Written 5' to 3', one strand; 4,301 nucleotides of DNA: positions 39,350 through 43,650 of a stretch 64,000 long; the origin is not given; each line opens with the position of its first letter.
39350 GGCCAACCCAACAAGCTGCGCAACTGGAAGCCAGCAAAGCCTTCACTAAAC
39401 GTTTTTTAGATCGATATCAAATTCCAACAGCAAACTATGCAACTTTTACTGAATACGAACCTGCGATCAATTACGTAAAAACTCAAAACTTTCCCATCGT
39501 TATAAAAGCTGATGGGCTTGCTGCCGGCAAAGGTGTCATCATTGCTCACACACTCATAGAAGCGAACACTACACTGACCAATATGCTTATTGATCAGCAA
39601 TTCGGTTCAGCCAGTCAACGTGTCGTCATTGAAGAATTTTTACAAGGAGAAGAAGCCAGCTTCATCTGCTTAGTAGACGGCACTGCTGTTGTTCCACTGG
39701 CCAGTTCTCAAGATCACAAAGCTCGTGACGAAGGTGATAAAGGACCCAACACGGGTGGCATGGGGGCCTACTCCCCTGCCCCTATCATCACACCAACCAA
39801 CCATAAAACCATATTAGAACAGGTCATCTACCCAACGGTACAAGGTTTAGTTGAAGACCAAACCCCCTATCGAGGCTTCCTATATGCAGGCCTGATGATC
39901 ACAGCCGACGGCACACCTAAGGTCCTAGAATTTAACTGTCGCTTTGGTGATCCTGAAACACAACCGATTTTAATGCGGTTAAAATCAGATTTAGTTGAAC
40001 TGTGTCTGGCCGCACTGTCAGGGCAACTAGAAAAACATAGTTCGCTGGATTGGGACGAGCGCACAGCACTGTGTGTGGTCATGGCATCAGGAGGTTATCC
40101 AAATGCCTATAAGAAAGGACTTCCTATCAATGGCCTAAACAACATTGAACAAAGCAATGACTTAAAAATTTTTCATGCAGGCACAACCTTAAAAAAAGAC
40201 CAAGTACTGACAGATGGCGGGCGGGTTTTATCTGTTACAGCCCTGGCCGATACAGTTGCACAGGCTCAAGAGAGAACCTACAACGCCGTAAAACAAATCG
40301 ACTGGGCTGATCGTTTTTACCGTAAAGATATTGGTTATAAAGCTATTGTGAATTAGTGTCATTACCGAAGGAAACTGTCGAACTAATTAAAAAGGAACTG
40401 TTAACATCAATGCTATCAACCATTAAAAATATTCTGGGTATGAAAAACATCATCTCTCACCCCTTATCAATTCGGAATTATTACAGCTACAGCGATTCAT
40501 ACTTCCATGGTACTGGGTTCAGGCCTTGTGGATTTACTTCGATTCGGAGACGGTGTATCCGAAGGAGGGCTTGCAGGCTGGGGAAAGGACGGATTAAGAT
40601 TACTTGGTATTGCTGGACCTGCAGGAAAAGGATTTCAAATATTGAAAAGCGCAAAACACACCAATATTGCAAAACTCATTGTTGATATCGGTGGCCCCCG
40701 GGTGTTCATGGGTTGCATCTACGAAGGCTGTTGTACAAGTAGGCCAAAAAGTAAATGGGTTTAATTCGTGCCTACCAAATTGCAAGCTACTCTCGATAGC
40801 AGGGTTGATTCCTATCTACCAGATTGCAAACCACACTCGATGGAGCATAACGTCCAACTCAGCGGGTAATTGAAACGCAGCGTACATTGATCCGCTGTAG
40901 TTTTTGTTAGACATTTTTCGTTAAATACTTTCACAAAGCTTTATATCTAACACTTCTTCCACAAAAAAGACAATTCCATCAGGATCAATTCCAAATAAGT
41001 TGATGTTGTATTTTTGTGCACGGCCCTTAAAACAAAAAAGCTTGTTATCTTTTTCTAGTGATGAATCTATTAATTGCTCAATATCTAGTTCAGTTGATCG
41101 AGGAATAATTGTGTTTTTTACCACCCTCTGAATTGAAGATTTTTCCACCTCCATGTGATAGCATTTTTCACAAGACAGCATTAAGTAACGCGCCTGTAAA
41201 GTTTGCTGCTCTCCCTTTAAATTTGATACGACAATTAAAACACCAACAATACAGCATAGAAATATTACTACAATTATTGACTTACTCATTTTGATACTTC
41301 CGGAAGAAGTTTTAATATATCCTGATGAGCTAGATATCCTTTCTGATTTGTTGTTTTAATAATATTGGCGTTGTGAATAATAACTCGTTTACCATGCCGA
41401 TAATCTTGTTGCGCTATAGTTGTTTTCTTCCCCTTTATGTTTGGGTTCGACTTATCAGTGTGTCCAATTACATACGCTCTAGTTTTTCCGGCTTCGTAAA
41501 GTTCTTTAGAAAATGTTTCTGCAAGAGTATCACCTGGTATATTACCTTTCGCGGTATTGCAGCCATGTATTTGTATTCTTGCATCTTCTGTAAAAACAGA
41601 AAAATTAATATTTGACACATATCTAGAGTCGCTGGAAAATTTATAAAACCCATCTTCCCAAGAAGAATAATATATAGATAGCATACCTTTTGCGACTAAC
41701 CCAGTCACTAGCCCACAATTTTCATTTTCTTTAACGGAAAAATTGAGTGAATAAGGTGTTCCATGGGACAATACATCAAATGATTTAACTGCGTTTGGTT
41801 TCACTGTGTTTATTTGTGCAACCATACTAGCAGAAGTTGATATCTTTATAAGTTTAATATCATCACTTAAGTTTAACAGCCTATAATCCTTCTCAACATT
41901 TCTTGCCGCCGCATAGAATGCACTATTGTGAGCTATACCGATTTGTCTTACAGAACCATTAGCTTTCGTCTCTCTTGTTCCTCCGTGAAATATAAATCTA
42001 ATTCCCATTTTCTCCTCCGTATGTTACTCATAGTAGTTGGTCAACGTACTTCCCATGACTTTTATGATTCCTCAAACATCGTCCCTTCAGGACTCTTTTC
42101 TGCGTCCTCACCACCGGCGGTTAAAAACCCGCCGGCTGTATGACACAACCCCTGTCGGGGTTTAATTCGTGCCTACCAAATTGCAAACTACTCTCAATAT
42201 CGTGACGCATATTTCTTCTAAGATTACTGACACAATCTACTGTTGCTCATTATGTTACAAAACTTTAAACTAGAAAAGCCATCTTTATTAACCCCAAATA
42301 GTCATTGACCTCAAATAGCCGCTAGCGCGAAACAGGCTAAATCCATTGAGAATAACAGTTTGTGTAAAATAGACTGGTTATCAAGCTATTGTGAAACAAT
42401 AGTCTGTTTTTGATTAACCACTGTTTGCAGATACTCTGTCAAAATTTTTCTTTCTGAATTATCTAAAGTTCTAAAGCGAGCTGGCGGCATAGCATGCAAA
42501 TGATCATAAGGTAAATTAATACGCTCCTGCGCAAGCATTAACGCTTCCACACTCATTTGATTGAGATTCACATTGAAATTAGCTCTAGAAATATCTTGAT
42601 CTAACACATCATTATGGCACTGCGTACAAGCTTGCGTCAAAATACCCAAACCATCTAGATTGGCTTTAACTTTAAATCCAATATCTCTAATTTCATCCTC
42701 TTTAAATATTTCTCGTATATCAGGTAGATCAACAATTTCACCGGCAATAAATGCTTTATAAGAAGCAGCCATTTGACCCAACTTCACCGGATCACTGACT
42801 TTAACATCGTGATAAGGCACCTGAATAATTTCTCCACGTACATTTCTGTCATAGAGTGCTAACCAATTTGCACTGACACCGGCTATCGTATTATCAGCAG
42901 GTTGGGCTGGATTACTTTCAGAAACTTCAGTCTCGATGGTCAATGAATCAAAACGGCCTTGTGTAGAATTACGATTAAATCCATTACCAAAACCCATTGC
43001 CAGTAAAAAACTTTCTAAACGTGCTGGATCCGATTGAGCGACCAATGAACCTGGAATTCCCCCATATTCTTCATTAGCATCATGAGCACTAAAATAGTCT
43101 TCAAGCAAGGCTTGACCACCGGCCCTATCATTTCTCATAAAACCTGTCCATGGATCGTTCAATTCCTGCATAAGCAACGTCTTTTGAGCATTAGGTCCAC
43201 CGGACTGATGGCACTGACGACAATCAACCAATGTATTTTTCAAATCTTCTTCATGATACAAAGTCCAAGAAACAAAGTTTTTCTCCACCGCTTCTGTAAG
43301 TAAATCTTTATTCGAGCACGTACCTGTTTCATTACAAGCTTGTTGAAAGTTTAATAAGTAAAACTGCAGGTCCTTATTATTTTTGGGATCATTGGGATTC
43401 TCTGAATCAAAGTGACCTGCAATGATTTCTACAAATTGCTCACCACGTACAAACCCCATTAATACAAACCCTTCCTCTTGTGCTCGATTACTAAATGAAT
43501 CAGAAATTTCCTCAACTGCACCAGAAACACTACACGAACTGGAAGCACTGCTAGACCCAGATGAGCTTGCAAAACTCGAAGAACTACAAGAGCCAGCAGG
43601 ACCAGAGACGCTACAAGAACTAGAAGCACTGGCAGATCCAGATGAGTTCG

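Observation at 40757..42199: Nested 42-bp direct repeats bracket a two-gene cassette inside the islet; the repeat core occurs three times and is conserved at the DNA level, not the protein level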

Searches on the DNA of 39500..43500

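Call 4: search_rna_families(source=window, start=39500, end=43500, threshold=evalue, max_evalue=10, show_alignments=3)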
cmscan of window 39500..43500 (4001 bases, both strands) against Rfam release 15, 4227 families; matches with E-value up to 10: 3.
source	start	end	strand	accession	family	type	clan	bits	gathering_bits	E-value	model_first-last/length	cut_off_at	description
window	43346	43440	+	RF03916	MIR400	Gene; miRNA;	-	23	83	0.21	1-103/103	no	MIR400 microRNA precursor family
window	41000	41066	+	RF01561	DdR11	Gene; snRNA; snoRNA; CD-box;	-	17.9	65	4.8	1-76/76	no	Dictyostelium snoRNA DdR11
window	39754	39797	-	RF00613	SNORD94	Gene; snRNA; snoRNA; CD-box;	-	16.1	60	2.1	1-137/137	no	Small nucleolar RNA SNORD94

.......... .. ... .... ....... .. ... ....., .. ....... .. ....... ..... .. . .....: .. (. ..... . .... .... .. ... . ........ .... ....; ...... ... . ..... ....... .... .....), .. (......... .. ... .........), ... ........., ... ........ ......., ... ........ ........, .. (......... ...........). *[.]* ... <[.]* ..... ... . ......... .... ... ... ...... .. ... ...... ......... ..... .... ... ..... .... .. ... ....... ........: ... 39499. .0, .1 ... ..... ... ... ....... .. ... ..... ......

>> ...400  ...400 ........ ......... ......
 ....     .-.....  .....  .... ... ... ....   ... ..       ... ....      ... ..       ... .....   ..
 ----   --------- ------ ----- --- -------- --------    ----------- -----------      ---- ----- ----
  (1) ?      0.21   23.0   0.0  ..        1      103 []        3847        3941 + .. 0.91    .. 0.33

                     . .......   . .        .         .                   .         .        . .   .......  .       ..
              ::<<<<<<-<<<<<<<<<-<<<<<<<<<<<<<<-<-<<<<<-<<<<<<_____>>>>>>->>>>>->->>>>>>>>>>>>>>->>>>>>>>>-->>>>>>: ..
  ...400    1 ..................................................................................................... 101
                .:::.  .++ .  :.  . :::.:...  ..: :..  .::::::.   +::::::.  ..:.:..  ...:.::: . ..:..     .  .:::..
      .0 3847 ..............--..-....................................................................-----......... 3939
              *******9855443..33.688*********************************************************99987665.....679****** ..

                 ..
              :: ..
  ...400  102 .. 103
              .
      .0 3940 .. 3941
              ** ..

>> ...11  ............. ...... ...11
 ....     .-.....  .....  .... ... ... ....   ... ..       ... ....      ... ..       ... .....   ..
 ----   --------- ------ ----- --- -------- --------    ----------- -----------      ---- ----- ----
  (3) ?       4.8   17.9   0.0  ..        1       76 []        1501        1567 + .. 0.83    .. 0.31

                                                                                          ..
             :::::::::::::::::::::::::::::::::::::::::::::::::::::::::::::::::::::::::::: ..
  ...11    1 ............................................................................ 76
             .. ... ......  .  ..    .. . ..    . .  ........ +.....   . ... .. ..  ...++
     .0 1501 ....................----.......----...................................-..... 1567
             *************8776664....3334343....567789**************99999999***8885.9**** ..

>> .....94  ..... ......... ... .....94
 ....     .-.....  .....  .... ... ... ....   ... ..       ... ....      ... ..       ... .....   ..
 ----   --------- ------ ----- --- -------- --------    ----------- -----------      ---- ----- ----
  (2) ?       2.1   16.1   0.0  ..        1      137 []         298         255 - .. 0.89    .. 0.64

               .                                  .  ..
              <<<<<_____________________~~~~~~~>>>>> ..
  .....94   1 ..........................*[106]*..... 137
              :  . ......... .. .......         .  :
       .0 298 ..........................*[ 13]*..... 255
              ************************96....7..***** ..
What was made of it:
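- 42009..42157 (-): 149-nt leader with GC 0.49. It holds two hairpins, at 42114-42135 and 42147-42162. It is not conserved in cassette relatives. No Rfam match (call 4).
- Tried and rejected: Rfam found no credible match in 39500-43500 (call 4).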

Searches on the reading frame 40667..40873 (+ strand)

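Call 6: search_protein_families(library=pfam, proteins=[window:40667-40873:+], max_evalue=1)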
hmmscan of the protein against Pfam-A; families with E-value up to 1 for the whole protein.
window:40667-40873:+ (68 aa): 1 family
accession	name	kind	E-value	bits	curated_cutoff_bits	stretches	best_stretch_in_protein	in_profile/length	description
PF21944.1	Hemotin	-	0.082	13.1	27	1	7-22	50-65/74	Hemotin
